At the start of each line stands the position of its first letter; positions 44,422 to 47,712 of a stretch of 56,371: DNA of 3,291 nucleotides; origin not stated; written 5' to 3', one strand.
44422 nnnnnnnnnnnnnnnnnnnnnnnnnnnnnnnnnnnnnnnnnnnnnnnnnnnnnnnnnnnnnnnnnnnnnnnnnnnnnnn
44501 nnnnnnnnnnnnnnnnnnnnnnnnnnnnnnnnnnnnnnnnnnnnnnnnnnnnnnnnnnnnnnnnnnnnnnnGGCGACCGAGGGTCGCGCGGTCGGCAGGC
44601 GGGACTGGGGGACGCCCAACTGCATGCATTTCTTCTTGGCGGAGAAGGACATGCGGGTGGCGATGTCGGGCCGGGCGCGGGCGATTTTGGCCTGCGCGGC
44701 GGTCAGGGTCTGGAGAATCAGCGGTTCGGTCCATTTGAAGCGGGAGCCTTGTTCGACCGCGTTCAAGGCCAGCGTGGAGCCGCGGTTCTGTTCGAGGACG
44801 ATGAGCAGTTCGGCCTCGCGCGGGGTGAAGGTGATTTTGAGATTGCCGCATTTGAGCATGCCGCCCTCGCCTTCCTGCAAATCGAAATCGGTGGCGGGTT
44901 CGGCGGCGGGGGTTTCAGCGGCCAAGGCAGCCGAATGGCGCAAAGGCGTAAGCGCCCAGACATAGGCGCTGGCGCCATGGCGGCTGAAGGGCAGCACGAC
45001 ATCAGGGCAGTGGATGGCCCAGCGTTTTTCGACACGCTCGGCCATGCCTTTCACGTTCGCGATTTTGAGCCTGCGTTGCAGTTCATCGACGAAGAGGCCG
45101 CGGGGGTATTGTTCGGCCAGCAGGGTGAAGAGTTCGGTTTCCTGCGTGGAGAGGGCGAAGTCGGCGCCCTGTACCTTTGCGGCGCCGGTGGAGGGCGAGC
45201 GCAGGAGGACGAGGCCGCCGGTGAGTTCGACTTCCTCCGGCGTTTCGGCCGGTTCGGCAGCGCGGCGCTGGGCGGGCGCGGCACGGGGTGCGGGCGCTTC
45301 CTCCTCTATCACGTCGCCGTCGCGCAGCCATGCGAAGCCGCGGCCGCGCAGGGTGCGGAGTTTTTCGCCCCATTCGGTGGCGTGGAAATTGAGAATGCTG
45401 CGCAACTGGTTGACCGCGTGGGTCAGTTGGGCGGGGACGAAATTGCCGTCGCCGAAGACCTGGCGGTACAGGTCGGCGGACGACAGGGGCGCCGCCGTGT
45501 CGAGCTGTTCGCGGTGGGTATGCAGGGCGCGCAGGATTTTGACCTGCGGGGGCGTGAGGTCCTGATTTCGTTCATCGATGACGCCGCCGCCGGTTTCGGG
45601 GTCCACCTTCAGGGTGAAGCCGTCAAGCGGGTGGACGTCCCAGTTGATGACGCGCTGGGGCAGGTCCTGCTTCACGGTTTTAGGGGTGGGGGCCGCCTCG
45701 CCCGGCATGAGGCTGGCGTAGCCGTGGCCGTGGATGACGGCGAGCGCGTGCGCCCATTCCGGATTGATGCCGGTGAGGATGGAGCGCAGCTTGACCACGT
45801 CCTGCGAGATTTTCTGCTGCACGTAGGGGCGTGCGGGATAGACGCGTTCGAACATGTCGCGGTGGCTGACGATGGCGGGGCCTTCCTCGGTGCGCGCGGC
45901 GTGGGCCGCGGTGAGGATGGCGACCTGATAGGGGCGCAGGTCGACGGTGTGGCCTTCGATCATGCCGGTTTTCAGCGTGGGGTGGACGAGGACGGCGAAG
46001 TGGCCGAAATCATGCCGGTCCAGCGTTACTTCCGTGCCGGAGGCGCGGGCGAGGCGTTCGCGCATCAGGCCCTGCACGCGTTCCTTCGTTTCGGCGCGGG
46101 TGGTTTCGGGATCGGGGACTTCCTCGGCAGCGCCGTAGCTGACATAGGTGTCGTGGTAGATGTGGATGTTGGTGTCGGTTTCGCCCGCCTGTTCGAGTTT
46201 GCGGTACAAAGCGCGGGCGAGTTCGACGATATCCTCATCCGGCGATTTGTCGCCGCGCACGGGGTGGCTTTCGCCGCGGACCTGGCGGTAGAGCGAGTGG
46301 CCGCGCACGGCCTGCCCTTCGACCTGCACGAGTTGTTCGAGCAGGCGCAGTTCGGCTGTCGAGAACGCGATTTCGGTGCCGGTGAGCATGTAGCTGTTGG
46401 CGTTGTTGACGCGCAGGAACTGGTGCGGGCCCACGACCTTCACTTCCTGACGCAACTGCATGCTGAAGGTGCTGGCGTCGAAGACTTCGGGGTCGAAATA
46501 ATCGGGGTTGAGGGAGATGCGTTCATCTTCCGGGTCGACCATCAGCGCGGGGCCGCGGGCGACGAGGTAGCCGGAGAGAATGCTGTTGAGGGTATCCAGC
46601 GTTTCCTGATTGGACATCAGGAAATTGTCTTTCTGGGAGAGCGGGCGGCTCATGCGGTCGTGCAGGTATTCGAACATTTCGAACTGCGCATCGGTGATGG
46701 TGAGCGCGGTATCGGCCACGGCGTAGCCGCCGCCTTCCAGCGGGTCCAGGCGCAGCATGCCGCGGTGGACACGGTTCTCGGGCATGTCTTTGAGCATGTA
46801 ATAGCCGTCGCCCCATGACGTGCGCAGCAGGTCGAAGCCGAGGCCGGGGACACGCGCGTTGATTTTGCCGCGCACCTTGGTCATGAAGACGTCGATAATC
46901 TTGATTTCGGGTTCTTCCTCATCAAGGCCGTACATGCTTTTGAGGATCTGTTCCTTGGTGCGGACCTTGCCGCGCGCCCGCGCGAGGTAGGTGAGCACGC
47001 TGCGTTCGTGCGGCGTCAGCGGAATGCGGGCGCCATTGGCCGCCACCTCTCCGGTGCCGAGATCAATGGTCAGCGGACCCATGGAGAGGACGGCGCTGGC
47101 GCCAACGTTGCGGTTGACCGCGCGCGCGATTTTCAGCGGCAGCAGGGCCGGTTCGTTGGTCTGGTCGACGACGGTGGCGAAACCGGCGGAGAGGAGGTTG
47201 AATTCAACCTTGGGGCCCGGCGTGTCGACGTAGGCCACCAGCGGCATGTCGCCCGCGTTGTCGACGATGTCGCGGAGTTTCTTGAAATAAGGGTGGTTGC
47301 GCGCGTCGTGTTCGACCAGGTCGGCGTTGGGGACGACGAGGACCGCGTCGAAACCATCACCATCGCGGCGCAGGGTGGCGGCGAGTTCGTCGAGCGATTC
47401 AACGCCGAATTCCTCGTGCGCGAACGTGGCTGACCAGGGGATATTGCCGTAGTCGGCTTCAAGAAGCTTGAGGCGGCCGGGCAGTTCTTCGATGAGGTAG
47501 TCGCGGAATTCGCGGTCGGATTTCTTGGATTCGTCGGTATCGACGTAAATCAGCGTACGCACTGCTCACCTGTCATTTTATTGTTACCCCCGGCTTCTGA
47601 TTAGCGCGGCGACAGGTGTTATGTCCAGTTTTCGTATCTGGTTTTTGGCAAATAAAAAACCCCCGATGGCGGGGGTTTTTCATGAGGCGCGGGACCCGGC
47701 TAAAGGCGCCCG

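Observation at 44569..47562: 997-aa protein built from one OmpR-like unit plus about six additional winged-helix repeats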

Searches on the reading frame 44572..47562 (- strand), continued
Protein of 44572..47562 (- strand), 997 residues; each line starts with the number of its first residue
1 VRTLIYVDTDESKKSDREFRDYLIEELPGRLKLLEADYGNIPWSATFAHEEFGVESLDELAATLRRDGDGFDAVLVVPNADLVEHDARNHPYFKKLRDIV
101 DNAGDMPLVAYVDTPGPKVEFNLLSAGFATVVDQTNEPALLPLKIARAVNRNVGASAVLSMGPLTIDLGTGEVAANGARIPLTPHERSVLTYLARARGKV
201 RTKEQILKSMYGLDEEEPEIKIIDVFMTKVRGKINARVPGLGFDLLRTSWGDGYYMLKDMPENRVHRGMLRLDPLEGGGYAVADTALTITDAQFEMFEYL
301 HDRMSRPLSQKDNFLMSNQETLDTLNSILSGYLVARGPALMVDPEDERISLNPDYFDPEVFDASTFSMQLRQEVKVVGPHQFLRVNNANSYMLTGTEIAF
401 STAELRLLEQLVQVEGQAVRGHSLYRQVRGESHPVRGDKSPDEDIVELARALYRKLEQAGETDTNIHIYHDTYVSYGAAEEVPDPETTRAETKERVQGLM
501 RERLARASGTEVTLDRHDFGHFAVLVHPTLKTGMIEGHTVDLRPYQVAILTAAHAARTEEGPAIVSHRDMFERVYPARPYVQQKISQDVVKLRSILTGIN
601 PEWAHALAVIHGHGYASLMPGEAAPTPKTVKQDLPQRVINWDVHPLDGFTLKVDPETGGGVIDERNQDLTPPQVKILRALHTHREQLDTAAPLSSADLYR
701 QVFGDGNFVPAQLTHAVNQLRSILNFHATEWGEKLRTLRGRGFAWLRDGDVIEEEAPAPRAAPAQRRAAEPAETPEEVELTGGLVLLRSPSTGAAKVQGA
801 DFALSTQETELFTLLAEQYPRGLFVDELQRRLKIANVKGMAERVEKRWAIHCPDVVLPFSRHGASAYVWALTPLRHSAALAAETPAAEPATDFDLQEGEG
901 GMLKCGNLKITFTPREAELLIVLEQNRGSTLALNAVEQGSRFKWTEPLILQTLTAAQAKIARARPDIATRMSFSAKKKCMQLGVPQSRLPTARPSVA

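Call 100: find_encoding_contigs(protein=P0019, flank=5000, max_places=1)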
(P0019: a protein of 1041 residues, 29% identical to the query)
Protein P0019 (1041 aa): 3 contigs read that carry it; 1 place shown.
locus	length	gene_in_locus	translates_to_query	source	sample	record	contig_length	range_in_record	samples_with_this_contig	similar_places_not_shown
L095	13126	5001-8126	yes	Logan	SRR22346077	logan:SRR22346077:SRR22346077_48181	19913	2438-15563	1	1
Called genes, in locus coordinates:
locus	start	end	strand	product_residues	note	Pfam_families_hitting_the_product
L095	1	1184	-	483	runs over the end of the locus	PF01523:PmbA_TldD_1st (weak), PF19290:PmbA_TldD_2nd, PF19289:PmbA_TldD_3rd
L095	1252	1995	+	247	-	-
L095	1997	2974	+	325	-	PF01699:Na_Ca_ex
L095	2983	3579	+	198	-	PF02342:TerD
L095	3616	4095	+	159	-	-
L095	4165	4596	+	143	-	PF01741:MscL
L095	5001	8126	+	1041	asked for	PF00486:Trans_reg_C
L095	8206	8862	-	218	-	-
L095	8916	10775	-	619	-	-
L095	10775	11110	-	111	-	-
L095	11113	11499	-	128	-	-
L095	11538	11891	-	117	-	-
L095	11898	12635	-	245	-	PF04280:Tim44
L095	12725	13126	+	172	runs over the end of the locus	PF02556:SecB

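Call 101: find_encoding_contigs(protein=P0031, flank=5000, max_places=1)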
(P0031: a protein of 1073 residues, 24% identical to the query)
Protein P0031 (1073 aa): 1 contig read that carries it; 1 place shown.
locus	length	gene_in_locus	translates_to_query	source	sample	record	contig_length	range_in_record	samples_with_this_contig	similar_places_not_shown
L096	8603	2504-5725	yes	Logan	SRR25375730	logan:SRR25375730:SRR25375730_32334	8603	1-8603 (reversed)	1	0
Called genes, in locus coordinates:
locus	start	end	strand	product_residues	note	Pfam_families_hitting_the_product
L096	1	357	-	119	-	?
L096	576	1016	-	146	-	PF01638:HxlR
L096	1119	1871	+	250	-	PF00106:adh_short, PF08659:KR, PF13561:adh_short_C2, PF23441:SDR, PF08643:DUF1776 (faint)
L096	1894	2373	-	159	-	PF07885:Ion_trans_2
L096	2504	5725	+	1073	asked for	PF00486:Trans_reg_C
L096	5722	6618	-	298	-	-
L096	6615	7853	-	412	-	PF20717:DUF6829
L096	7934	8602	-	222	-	?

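Call 102: find_encoding_contigs(protein=P0015, flank=5000, max_places=1)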
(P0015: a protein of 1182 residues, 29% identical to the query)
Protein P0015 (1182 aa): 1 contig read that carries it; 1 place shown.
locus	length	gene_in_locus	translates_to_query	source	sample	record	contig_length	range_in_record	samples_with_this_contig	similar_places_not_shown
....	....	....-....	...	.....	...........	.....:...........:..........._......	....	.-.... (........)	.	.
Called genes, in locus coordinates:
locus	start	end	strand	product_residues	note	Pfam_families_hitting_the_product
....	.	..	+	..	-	?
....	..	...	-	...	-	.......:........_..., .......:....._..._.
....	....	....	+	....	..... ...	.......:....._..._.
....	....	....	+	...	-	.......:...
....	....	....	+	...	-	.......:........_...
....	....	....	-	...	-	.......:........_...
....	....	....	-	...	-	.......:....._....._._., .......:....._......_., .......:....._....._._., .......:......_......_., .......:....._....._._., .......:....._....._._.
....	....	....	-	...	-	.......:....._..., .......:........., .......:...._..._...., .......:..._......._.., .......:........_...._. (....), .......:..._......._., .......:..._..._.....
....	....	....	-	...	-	?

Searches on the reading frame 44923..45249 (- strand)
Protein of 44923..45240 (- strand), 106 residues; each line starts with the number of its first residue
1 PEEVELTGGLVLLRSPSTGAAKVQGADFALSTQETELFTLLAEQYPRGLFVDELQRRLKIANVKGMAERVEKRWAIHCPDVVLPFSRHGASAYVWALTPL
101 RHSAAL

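Call 8: search_protein_families(library=pfam, proteins=[window:44923-45240:-], max_evalue=10)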
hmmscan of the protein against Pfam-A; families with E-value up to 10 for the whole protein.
seq(106 aa): 1 family
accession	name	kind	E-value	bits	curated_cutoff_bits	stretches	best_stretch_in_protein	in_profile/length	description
PF02527.21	GidB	-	0.04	13.7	27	1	33-74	71-111/184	rRNA small subunit methyltransferase G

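Call 93: search_solved_structures(query=A8, max_evalue=10)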
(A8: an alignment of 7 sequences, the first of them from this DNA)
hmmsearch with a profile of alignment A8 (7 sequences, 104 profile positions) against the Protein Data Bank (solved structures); distinct sequences matched with E-value up to 10: 0.

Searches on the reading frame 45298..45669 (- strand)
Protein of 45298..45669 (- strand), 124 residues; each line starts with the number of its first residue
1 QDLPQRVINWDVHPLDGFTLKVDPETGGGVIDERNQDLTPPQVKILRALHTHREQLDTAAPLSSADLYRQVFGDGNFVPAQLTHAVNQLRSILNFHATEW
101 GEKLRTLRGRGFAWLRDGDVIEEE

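Call 8: search_protein_families(library=pfam, proteins=[window:45298-45669:-], max_evalue=10)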
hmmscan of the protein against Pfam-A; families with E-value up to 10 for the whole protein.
seq(124 aa): 1 family
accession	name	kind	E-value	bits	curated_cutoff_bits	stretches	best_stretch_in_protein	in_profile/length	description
PF00486.34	Trans_reg_C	-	0.00029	21.3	26.2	1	36-113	4-76/77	Transcriptional regulatory protein, C terminal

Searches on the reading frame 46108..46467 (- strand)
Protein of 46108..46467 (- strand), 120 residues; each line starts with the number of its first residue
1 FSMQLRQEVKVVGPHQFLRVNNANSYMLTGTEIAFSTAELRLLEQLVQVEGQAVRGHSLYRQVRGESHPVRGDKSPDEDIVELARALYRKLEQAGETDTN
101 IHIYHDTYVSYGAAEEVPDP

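Call 8: search_protein_families(library=pfam, proteins=[window:46108-46467:-], max_evalue=10)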
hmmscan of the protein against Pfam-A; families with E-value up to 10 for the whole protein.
seq(120 aa): 1 family
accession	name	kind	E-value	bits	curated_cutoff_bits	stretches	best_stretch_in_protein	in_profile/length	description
PF00486.34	Trans_reg_C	-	0.00052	20.5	26.2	1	30-101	1-67/77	Transcriptional regulatory protein, C terminal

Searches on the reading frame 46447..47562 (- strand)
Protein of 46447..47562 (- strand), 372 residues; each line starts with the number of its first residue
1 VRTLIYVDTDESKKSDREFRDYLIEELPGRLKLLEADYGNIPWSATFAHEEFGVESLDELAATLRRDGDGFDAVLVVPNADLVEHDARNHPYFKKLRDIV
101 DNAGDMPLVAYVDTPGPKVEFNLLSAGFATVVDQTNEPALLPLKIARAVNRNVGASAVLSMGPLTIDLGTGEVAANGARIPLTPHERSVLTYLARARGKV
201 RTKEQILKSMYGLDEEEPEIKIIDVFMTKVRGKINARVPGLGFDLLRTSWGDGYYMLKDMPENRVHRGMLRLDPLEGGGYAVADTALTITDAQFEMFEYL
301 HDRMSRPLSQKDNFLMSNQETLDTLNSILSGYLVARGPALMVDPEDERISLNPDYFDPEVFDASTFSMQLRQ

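Call 71: predict_structure(alignment_id=A4)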
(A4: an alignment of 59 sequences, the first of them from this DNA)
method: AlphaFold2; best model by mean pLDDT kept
length: 372 residues; sequences in the alignment: 59
mean_pLDDT: 92.3   pTM: 0.84
mean pLDDT of the five models: 92.3, 92.2, 90.9, 90.5, 90.1
residues with pLDDT >= 90: 297; 70-90: 66; 50-70: 9; < 50: 0
segments of 3 or more residues with pLDDT < 50: none
pLDDT, mean of each block of 10 residues (from residue 1): 94 92 95 82 91 97 92 95 81 95 95 92 95 93 92 79 92 96 94 92 92 79 95 95 95 94 94 97 96 98 95 97 96 90 95 91 85 82
secondary structure, 60 per line:
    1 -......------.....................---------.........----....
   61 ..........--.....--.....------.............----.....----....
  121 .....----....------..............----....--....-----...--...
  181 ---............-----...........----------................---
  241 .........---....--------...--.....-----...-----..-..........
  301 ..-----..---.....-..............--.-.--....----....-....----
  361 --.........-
elements in order: E2-7 H14-34 E44-47 H48-52 H57-70 E73-77 H80-84 H91-103 E108-112 H117-125 E130-133 H140-153 E158-161 E164-167 E173-175 E178-180 H184-195 H203-211 H222-237 H241-245 E246-249 E253-256 E265-267 E270-274 E280-282 H291-302 H313-317 H319-332 E340-343 E348-351 H353-356 H363-371

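Call 75: fold_search(model_id=the predicted structure, library=pdb)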
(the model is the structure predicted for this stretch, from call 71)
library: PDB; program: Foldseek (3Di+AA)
matches with E <= 10: 1675; with E <= 0.001: 185
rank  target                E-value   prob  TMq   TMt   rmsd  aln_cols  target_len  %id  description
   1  8uvk_B                3.2e-12  1.00  0.44  0.70   5.5       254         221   17  CosR DNA bound form II (released 2024-01-31)
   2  8uvk_A                1.2e-11  1.00  0.26  0.42  15.9       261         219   18  CosR DNA bound form II (released 2024-01-31)
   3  8uvx_A                1.4e-11  1.00  0.27  0.42  16.2       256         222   18  CosR DNA bound form I (released 2024-01-31)
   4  4kfc_B                1.4e-11  1.00  0.26  0.41  15.7       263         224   16  Crystal structure of a hyperactive mutant of response regulator KdpE complexed to its promoter DNA (released 2014-02-19)
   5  4kny_B                2.2e-11  1.00  0.27  0.41  15.4       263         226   17  Crystal structure of the response regulator KdpE complexed to DNA in an active-like conformation (released 2014-02-19)
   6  8uvx_B                2.8e-11  1.00  0.46  0.73   5.0       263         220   19  CosR DNA bound form I (released 2024-01-31)
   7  6lgq_D                2.8e-11  1.00  0.27  0.43  15.8       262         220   17  The crystal complex structure of histidine kinase and response regulator (released 2020-12-09)
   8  9dvt_S                3.3e-11  1.00  0.27  0.42  13.4       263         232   15  Cryo-EM structure of RpaA bound to PkaiBC DNA and the CTD of the alpha subunit of RNAP from the cyanobacterium Synecho (released 2025-10-15)
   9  4kfc_A                5.2e-11  1.00  0.27  0.42  12.5       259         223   16  Crystal structure of a hyperactive mutant of response regulator KdpE complexed to its promoter DNA (released 2014-02-19)
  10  1ys6_B                6.9e-11  1.00  0.26  0.40  16.2       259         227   18  Crystal structure of the response regulatory protein PrrA from Mycobacterium Tuberculosis (released 2006-02-07)
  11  1ys6_A                7.3e-11  1.00  0.25  0.40  16.3       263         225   19  Crystal structure of the response regulatory protein PrrA from Mycobacterium Tuberculosis (released 2006-02-07)
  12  7lza                  1.3e-10  1.00  0.28  0.45  15.1       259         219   19  Activated form of VanR from S. coelicolor (released 2021-07-14)
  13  4kny_A                1.6e-10  1.00  0.27  0.42  12.6       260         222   17  Crystal structure of the response regulator KdpE complexed to DNA in an active-like conformation (released 2014-02-19)
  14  1p2f                  1.7e-10  1.00  0.26  0.41  13.4       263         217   18  Crystal Structure Analysis of Response Regulator DrrB, a Thermotoga maritima OmpR/PhoB Homolog (released 2003-04-29)
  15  1ys7_A                1.9e-10  1.00  0.25  0.40  16.2       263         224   18  Crystal structure of the response regulator protein prrA complexed with Mg2+ (released 2006-02-07)
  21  2hqr_MODEL_1_A        1.2e-09  1.00  0.27  0.42  13.2       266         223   20  Structure of a Atypical Orphan Response Regulator Protein Revealed a New Phosphorylation-Independent Regulator (released 2007-05-08)
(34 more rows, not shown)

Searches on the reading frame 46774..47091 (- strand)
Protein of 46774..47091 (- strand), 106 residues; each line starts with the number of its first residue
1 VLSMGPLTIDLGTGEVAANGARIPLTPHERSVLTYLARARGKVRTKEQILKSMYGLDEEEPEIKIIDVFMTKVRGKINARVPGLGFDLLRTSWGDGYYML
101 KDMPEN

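Call 8: search_protein_families(library=pfam, proteins=[window:46774-47091:-], max_evalue=10)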
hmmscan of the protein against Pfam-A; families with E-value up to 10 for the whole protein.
seq(106 aa): 1 family
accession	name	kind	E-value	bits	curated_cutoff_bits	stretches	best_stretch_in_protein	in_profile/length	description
PF00486.34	Trans_reg_C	-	4.7e-14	52.7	26.2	1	21-98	2-76/77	Transcriptional regulatory protein, C terminal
